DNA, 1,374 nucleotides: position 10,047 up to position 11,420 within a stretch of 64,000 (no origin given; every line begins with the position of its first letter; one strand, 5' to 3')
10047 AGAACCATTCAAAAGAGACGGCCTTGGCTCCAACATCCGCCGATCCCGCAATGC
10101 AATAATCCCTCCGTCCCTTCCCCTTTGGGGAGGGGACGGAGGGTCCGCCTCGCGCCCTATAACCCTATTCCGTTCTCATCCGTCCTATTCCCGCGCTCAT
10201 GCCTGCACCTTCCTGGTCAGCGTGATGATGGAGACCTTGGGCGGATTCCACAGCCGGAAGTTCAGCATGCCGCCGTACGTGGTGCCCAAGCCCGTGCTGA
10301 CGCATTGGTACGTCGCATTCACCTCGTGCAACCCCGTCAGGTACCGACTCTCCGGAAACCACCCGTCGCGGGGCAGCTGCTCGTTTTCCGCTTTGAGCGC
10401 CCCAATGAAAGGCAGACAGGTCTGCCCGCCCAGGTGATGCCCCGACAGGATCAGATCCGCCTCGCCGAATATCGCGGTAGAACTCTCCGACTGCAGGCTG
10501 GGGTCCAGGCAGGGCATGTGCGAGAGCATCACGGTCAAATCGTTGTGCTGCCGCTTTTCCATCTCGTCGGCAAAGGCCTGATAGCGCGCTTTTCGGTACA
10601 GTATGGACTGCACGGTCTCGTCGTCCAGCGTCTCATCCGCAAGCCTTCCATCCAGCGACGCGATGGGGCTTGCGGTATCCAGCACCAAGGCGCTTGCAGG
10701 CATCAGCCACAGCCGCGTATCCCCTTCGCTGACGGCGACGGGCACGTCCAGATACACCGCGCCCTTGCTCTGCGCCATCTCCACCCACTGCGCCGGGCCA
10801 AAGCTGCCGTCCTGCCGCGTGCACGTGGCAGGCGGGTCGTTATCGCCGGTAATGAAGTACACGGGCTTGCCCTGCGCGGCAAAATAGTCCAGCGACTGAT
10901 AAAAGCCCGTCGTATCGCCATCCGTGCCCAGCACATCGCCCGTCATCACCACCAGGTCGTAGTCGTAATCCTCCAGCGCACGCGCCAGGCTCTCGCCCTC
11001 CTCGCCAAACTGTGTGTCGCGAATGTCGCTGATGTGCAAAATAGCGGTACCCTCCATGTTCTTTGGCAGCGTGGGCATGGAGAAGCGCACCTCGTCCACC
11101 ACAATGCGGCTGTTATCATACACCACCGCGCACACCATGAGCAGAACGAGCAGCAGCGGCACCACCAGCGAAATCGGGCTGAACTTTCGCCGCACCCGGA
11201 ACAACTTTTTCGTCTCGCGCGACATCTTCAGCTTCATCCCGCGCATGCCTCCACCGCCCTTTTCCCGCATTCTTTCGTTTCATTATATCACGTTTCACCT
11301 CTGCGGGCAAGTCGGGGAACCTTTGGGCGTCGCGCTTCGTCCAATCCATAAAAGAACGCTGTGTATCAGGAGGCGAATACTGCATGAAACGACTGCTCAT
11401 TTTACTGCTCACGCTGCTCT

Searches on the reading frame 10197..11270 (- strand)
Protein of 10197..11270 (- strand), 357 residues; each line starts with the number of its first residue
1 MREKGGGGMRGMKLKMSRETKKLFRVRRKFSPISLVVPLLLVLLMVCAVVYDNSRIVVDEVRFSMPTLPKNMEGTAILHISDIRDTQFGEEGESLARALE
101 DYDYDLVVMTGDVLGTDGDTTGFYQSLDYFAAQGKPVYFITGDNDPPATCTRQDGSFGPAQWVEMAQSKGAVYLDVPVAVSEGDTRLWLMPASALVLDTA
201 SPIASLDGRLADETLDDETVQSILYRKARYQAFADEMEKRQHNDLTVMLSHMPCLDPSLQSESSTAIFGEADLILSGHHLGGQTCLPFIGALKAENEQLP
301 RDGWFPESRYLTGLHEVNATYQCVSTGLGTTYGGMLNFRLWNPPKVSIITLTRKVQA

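Call 20: search_protein_families(library=pfam, proteins=[window:10197-11270:-], max_evalue=0.01)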
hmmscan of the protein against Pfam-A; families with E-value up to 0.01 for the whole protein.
window:10197-11270:- (357 aa): 2 families
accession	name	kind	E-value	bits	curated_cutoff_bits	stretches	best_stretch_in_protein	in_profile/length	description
PF00149.33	Metallophos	-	4.3e-09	37.5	21.5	1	77-279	3-188/191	Calcineurin-like phosphoesterase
PF12850.12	Metallophos_2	-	0.0014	19.1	27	0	77-209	3-60/154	Calcineurin-like phosphoesterase superfamily domain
